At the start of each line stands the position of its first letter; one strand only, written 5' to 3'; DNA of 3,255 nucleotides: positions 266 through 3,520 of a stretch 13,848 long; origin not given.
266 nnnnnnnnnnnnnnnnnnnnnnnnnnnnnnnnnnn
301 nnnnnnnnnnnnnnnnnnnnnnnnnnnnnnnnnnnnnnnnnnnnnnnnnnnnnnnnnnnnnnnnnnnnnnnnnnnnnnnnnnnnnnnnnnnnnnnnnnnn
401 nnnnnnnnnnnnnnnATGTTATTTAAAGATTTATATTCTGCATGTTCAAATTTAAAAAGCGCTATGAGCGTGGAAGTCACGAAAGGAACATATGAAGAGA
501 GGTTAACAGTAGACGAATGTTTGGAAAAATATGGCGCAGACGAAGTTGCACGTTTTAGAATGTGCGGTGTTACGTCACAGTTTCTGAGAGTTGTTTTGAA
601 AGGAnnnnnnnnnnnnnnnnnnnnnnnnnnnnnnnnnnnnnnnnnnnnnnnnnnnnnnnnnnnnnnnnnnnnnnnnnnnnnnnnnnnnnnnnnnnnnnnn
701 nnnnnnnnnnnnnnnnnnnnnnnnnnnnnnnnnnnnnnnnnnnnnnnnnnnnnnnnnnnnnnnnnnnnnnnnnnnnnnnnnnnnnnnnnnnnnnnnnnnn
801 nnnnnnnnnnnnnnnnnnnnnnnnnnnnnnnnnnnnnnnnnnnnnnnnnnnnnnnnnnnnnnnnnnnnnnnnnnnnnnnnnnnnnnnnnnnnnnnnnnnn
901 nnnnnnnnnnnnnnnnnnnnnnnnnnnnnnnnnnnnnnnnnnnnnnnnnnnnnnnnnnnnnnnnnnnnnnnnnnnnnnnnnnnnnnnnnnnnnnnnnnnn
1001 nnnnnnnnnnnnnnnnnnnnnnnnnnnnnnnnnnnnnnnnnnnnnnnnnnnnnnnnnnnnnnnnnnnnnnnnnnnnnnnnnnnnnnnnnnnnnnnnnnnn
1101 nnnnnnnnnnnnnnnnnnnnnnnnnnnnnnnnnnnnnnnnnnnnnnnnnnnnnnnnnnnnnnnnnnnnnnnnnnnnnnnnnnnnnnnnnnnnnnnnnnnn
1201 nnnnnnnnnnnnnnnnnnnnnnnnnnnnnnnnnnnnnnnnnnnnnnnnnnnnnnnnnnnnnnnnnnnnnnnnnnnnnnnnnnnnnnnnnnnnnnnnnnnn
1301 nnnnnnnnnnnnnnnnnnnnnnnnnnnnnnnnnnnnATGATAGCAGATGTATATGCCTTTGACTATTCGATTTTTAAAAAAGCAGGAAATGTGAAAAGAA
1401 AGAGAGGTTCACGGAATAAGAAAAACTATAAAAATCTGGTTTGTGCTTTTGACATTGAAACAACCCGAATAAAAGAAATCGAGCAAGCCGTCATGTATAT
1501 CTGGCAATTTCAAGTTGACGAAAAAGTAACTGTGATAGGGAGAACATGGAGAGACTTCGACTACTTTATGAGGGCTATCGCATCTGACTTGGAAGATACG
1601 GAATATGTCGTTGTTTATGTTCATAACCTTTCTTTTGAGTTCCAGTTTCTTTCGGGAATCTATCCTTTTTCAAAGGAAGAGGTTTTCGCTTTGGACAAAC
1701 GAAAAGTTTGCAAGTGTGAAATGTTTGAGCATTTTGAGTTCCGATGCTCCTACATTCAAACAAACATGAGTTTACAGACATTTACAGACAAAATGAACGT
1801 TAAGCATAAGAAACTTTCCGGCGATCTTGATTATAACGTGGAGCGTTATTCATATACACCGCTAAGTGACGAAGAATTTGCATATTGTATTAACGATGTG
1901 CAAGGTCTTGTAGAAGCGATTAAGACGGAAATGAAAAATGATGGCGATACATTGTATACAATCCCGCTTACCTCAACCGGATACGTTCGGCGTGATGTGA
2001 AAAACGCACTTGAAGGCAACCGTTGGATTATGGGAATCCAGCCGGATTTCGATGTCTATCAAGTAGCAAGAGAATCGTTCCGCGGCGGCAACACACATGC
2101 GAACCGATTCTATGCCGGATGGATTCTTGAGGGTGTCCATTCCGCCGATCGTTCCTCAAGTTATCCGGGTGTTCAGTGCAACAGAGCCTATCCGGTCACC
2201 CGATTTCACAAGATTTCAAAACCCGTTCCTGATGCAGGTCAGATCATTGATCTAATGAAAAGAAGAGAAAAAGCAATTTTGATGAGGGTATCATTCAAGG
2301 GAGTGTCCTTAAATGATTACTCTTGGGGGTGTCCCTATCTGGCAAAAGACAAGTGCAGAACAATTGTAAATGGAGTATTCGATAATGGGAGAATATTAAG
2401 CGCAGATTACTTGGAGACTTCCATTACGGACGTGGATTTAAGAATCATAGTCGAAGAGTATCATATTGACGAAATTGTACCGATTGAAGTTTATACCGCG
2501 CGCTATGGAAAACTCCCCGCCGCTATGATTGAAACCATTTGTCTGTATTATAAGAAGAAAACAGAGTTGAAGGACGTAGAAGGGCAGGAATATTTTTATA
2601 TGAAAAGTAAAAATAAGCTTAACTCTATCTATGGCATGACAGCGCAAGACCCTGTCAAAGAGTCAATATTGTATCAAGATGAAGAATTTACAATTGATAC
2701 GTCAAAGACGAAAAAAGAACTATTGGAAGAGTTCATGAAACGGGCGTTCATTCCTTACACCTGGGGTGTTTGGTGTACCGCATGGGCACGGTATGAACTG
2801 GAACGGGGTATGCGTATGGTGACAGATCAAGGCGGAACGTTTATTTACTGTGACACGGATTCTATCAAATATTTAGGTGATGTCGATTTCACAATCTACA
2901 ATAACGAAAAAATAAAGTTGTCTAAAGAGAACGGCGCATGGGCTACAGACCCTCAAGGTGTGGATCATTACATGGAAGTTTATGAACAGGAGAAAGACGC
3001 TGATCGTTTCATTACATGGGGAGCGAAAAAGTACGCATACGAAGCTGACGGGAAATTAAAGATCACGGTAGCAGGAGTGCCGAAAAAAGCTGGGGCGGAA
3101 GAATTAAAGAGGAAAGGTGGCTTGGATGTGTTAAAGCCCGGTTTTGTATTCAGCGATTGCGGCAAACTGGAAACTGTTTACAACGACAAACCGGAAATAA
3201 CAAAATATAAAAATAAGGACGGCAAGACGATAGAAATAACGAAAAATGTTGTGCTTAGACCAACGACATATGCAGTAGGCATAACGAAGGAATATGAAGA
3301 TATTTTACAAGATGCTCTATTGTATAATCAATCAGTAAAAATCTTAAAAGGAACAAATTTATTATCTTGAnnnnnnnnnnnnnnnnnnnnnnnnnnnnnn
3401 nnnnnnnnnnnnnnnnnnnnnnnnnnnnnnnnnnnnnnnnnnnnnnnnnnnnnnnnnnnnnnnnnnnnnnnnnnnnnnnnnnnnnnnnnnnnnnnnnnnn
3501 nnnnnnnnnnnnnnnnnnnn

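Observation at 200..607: A family of small (~60-aa) proteins occupies both genome termini in five copies, two of them fused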

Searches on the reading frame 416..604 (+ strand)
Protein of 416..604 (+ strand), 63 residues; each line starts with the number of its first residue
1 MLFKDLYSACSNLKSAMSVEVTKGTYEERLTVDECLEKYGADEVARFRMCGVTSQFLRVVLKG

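Call 33: predict_structure(alignment_id=A4)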
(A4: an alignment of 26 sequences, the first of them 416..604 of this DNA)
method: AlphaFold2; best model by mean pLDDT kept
length: 63 residues; sequences in the alignment: 26
mean_pLDDT: 88.7   pTM: 0.71
mean pLDDT of the five models: 88.7, 88.6, 88.3, 87.9, 84.7
residues with pLDDT >= 90: 42; 70-90: 18; 50-70: 3; < 50: 0
segments of 3 or more residues with pLDDT < 50: none
pLDDT, mean of each block of 10 residues (from residue 1): 90 81 93 93 93 81 89
secondary structure, 60 per line:
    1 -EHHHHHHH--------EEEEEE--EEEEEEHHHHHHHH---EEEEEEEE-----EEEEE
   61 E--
elements in order: H3-9 E18-23 E26-31 H32-39 E43-50 E56-61
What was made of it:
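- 416..604 (+): Domain B (residues 73-135). Its ATG at 416 could still serve as an internal start. AF2 with 26 sequences: pLDDT 88.7, pTM 0.71, alpha-beta-beta-alpha-beta-beta (call 33).
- Closest known: Beta-grasp-like small domains. Same: The core has a beta-beta-alpha-beta-beta order (call 33).
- Fold: B has pLDDT 88.7 (call 33). This family starts with a helix (call 33).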

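Call 37: fold_search(model_id=the predicted structure, library=pdb)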
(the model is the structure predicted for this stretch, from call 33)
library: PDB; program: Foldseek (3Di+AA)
matches with E <= 10: 533; with E <= 0.001: 0
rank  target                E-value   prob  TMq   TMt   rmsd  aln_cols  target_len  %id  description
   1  9gg9                  1.7e-01  0.38  0.42  0.05  10.5        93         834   15  HUMAN PI3KGAMMA IN COMPLEX WITH ISOCUMARIN INHIBITOR 11 (released 2024-12-18)
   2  6xrm                  3.3e-01  0.28  0.42  0.05  11.2        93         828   16  Crystal structure of human PI3K-gamma in complex with Compound 4 (released 2020-09-16)
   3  5tcu_L8               3.3e-01  0.12  0.30  0.24   9.4        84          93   12  Methicillin sensitive Staphylococcus aureus 70S ribosome (released 2017-05-24)
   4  4kdi_D                4.0e-01  0.35  0.38  0.33   7.6        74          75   12  Crystal structure of p97/VCP N in complex with OTU1 UBXL (released 2014-03-19)
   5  5jhb                  4.3e-01  0.25  0.43  0.05  10.3        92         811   15  Structure of Phosphoinositide 3-kinase gamma (PI3K) bound to the potent inhibitor PIKin3 (released 2017-03-15)
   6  3pre                  4.3e-01  0.21  0.41  0.04  10.5        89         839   17  Quinazolines with intra-molecular hydrogen bonding scaffold (iMHBS) as PI3K/mTOR dual inhibitors. (released 2011-02-09)
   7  2klc_MODEL_1_A        4.3e-01  0.16  0.32  0.28   5.9        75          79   11  NMR solution structure of human ubiquitin-like domain of ubiquilin 1, Northeast Structural Genomics Consortium (released 2009-07-14)
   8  4f1s                  4.9e-01  0.23  0.43  0.04  11.1        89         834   17  Crystal structure of human PI3K-gamma in complex with a pyridyl-triazine-sulfonamide inhibitor (released 2012-08-08)
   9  4kdl_B                5.2e-01  0.33  0.39  0.36   4.9        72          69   10  Crystal structure of p97/VCP N in complex with OTU1 UBXL (released 2014-03-19)
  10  5kae                  5.2e-01  0.21  0.42  0.04  11.1        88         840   17  Crystal structure of human PI3K-gamma in complex with quinoline-containing inhibitor 5g (released 2017-06-21)
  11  4y5o_B                5.6e-01  0.35  0.49  0.33   9.8        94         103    6  CCM2 HHD in complex with MEKK3 NPB1 (released 2015-07-01)
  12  3l08                  5.6e-01  0.21  0.42  0.05  11.2        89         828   15  Structure of Pi3K gamma with a potent inhibitor: GSK2126458 (released 2010-06-23)
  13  5hhd_H                6.0e-01  0.63  0.50  0.49   2.8        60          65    7  Crystal Structure of Chemically Synthesized Heterochiral {RFX037 plus VEGF-A} Protein Complex in space group P21 (released 2016-03-09)
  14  6w40_B                6.0e-01  0.25  0.41  0.25  11.6        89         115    8  An enumerative algorithm for de novo design of proteins with diverse pocket structures (released 2020-04-08)
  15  3nzs                  6.0e-01  0.20  0.41  0.04  11.8        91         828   13  Structure-based Optimization of Pyrazolo -Pyrimidine and -Pyridine Inhibitors of PI3-Kinase (released 2010-12-29)
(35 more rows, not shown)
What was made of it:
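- On Beta-grasp fold: Best TM-scores are 0.38-0.50 with E between 0.4 and 0.94 (call 37).
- Closest known: Beta-grasp-like small domains. Same: These are the weak top PDB hits (call 37).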

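Call 42: fold_search(model_id=the predicted structure, library=viral)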
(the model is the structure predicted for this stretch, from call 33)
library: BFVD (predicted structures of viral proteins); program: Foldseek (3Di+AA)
matches with E <= 10: 687; with E <= 0.001: 3
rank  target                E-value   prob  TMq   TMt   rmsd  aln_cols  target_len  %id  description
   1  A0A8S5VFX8            5.5e-04  1.00  0.70  0.60   3.0        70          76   21  Uncharacterized protein [Siphoviridae sp. ctNHj22]
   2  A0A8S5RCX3            7.6e-04  1.00  0.65  0.68   3.0        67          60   16  Uncharacterized protein [virus sp. ctmTa7]
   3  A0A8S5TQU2            8.1e-04  1.00  0.74  0.66   2.4        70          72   20  Uncharacterized protein [Siphoviridae sp. ctbbV81]
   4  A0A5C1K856            1.3e-03  1.00  0.71  0.37   2.9        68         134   19  (no name in the UniProt tables at hand)
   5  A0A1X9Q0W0            1.7e-03  1.00  0.81  0.57   2.1        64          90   22  (no name in the UniProt tables at hand)
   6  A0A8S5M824            1.9e-03  1.00  0.80  0.67   2.6        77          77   16  Uncharacterized protein [Siphoviridae sp. ctrgt10]
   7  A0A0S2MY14            2.0e-03  1.00  0.72  0.62   3.3        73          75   16  (no name in the UniProt tables at hand)
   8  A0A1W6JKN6            2.2e-03  1.00  0.64  0.55   3.1        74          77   14  Uncharacterized protein [Lactococcus phage AM4]
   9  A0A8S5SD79            2.8e-03  1.00  0.66  0.45   4.5        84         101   12  Uncharacterized protein [Podoviridae sp. ct7Ex2]
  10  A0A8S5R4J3            3.0e-03  1.00  0.70  0.63   2.9        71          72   22  Uncharacterized protein [Siphoviridae sp. ctu8P6]
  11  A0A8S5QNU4            4.4e-03  1.00  0.74  0.69   2.5        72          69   15  Uncharacterized protein [Siphoviridae sp. ctqwO1]
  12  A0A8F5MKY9            4.4e-03  1.00  0.74  0.66   2.7        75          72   21  Uncharacterized protein [Microvirus mar18]
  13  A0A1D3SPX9            5.1e-03  1.00  0.68  0.64   3.0        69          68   12  (no name in the UniProt tables at hand)
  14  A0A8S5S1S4            6.6e-03  1.00  0.75  0.79   2.5        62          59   16  Uncharacterized protein [Siphoviridae sp. ctCIv11]
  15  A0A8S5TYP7            6.6e-03  0.99  0.52  0.48   4.5        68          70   15  Uncharacterized protein [Siphoviridae sp. ctnPP24]
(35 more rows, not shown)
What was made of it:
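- Closest known: Uncharacterised 57-143-aa phage proteins in BFVD. Same: Similar predicted small alpha+beta fold: TM-score 0.65-0.81 and Foldseek E from 5e-4 to 1e-2 (call 42).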

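Call 43: search_protein_representatives(alignment_id=A4)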
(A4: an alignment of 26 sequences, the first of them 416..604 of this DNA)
Query: 26 sequences, 63 profile positions. Proteins with E-value up to 0.001 (for the whole library): 44; up to 1e-10: 9; up to 1e-30: 1. The best 44 are listed.
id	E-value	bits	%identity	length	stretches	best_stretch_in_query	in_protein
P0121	3.5e-33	130.1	-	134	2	1-62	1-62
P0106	1.2e-22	96.3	-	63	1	1-62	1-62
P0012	1.1e-19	86.8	-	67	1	1-60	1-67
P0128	4.9e-17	78.3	-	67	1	1-62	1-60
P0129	3.6e-15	72.3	-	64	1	1-62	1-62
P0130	2.8e-13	66.3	-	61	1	1-59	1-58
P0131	7.2e-13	65.0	-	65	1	1-62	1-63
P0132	1.3e-11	61.0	-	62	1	1-61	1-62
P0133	1.6e-11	60.7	-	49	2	34-63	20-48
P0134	2.2e-10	57.0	-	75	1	1-63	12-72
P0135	2.1e-09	53.9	-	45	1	19-63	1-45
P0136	3.1e-09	53.3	-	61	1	1-61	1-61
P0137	4.7e-09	52.8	-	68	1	1-62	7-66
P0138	4.8e-09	52.8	-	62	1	19-63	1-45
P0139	8.4e-09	52.0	-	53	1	1-50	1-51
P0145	5.0e-07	46.3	-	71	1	1-60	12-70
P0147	2.2e-06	44.2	-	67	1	1-60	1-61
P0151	6.5e-06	42.7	-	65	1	1-53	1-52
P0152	9.1e-06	42.2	-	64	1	1-61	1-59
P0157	3.0e-05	40.6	-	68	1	1-57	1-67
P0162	4.3e-04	36.9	-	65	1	1-60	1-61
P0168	8.3e-04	36.0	-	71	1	1-62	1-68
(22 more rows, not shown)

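Call 45: find_encoding_contigs(protein=P0136, flank=2500, max_places=6)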
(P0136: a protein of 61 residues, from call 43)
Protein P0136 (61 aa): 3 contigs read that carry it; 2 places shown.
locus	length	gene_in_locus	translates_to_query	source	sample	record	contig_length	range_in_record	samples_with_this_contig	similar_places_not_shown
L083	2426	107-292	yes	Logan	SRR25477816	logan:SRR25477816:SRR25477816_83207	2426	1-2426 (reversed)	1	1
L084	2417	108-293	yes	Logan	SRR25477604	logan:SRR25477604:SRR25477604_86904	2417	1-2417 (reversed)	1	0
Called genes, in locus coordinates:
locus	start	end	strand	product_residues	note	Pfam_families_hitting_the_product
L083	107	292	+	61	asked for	-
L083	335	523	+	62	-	-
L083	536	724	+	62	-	-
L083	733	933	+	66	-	-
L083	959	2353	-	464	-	PF12708:Pect-lyase_RHGA_epim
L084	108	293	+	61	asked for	-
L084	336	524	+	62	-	-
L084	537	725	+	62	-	-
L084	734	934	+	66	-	-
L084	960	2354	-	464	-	PF12708:Pect-lyase_RHGA_epim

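Call 46: find_encoding_contigs(protein=P0132, flank=2500, max_places=6)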
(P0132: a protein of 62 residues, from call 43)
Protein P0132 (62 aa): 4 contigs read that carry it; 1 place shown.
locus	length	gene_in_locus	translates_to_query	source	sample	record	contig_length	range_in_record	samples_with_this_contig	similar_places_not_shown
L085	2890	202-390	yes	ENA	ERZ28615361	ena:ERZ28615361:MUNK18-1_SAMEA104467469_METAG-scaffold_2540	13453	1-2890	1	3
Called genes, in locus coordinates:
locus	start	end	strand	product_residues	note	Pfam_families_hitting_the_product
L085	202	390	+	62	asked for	-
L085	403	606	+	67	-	-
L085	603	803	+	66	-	-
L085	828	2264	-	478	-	PF12708:Pect-lyase_RHGA_epim, PF13229:Beta_helix (weak)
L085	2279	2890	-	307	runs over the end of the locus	-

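Call 60: search_solved_structures(query=A4, max_evalue=10)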
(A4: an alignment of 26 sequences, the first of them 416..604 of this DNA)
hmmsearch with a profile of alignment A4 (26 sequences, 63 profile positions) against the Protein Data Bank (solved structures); distinct sequences matched with E-value up to 10: 2.
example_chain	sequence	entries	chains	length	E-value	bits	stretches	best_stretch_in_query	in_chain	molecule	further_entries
1pbj_A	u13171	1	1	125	0.5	14.2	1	13-60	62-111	hypothetical protein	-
7ecd_A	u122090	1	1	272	0.83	13.5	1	3-57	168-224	Phosphatidate cytidylyltransferase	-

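Call 61: search_protein_families(library=phrogs, alignment_id=A4, max_evalue=0.01)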
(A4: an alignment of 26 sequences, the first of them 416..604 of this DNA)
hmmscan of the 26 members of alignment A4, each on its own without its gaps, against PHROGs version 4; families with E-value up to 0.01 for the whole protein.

A. member 1, window:416-604:+ (63 aa): 0 families

B. families by the number of members that match (of 26 scanned): 1 family
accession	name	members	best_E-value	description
phrog_16068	-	1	0.0055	-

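Call 66: find_encoding_contigs(protein=P0162, flank=8000, max_places=3)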
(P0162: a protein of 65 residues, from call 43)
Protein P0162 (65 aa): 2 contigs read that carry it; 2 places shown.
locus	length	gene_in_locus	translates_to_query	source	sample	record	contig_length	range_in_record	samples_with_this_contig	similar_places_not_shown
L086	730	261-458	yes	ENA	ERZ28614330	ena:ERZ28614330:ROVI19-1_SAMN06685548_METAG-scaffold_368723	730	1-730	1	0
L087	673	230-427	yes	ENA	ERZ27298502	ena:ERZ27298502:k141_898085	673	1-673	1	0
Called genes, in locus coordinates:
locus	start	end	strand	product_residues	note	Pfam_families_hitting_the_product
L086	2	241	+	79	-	?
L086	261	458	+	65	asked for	-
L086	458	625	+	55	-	-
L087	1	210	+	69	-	?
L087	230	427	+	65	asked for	-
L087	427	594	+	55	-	-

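Call 67: find_encoding_contigs(protein=P0157, flank=8000, max_places=3)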
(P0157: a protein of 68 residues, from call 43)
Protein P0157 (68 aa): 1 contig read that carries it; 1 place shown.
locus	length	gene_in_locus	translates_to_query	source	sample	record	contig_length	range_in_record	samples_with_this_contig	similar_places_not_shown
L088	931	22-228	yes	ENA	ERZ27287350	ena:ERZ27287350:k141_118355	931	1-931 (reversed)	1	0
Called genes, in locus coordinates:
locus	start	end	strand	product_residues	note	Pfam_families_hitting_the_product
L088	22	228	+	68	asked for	-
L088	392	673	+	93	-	-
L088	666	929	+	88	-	?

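Call 69: find_encoding_contigs(protein=P0168, flank=10000, max_places=2)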
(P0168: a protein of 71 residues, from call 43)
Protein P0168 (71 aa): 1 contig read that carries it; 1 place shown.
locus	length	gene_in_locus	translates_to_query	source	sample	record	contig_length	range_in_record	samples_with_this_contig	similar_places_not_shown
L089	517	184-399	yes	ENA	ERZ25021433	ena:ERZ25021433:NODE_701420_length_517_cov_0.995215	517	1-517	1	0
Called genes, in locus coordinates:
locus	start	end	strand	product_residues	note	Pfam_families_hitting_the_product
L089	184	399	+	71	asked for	-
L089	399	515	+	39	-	?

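Call 70: find_encoding_contigs(protein=P0152, flank=10000, max_places=2)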
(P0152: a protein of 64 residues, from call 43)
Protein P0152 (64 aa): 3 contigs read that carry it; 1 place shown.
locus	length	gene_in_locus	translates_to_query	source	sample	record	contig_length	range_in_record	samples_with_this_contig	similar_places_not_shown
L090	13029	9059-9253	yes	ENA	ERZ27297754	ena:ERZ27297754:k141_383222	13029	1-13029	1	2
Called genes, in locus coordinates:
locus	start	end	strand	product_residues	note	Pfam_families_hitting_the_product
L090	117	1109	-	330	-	PF05894:Podovirus_Gp16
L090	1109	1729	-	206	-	PF05257:CHAP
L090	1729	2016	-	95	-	PF01471:PG_binding_1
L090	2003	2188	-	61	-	-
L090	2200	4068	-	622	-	PF13472:Lipase_GDSL_2, PF16255:Lipase_GDSL_lke (weak)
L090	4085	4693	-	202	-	-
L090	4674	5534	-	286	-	PF05352:Phage_connector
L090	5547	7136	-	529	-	PF16838:Caud_tail_N, PF20934:phi29_gp9_C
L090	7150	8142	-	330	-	PF25622:Phi29_MCP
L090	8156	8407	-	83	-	-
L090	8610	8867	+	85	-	-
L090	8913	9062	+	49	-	-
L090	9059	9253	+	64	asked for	-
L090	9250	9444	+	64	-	-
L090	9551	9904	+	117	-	-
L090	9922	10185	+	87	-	-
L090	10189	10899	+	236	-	-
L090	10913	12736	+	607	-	PF03175:DNA_pol_B_2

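Call 71: find_encoding_contigs(protein=P0147, flank=10000, max_places=2)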
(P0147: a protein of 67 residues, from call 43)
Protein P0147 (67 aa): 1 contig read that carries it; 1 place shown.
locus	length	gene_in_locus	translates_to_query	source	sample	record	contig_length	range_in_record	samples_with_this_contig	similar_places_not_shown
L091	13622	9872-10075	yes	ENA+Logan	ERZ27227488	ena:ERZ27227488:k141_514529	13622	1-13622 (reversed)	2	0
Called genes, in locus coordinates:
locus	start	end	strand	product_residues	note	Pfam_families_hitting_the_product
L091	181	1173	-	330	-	PF05894:Podovirus_Gp16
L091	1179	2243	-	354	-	PF05257:CHAP, PF18013:Phage_lysozyme2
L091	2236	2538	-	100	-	PF01471:PG_binding_1, PF09374:PG_binding_3 (faint)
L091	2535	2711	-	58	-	-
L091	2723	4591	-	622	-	PF00657:Lipase_GDSL (weak), PF13472:Lipase_GDSL_2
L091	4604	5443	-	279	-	-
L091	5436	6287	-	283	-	PF05352:Phage_connector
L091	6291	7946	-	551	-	PF16838:Caud_tail_N, PF20934:phi29_gp9_C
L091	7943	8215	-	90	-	-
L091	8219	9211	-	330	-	PF25622:Phi29_MCP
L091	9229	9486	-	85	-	-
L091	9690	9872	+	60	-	-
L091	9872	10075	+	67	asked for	-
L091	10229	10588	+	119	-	-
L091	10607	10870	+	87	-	-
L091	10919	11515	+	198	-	-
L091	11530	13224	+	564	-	PF03175:DNA_pol_B_2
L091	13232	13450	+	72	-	-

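Call 84: search_protein_families(library=ncbifam, proteins=[P0151, P0145], max_evalue=0.1)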
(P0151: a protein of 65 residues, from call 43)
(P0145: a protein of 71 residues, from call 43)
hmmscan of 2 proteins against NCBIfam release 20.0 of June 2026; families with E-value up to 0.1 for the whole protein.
P0151 (65 aa): 0 families

P0145 (71 aa): 0 families

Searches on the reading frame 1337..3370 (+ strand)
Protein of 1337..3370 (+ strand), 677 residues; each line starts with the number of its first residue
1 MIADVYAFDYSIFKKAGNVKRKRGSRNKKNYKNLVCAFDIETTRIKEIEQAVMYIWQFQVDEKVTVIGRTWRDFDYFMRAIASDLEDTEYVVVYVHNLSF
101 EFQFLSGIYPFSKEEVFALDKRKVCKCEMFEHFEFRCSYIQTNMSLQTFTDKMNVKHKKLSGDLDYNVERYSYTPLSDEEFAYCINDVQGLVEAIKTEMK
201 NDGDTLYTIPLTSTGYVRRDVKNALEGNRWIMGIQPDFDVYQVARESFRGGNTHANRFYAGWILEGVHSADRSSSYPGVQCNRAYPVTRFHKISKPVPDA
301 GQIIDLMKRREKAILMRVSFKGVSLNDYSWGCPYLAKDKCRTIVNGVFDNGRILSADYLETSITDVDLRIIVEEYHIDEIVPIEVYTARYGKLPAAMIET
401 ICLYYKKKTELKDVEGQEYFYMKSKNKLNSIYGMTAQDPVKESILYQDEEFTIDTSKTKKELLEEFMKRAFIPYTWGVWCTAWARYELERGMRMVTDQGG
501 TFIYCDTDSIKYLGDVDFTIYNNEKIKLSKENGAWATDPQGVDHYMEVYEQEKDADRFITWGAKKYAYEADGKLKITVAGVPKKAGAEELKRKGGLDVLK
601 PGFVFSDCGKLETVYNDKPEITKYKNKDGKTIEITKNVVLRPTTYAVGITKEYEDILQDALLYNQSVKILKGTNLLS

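Call 6: search_protein_families(library=pfam, proteins=[window:1337-3370:+], max_evalue=0.01)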
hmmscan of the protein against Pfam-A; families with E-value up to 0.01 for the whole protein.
window:1337-3370:+ (677 aa): 3 families
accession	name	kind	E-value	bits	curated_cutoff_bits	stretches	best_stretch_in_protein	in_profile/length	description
PF03175.18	DNA_pol_B_2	-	1.7e-07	30.9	25.8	1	121-461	82-410/468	DNA polymerase type B, organellar and viral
PF01612.26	DNA_pol_A_exo1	-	0.00094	19.5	23.6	1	31-201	20-170/173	3'-5' exonuclease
PF24145.1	K1-lyase_N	-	0.0083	16.6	27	0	45-80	13-48/72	K1 capsule-specific polysaccharide lyase, N-terminal domain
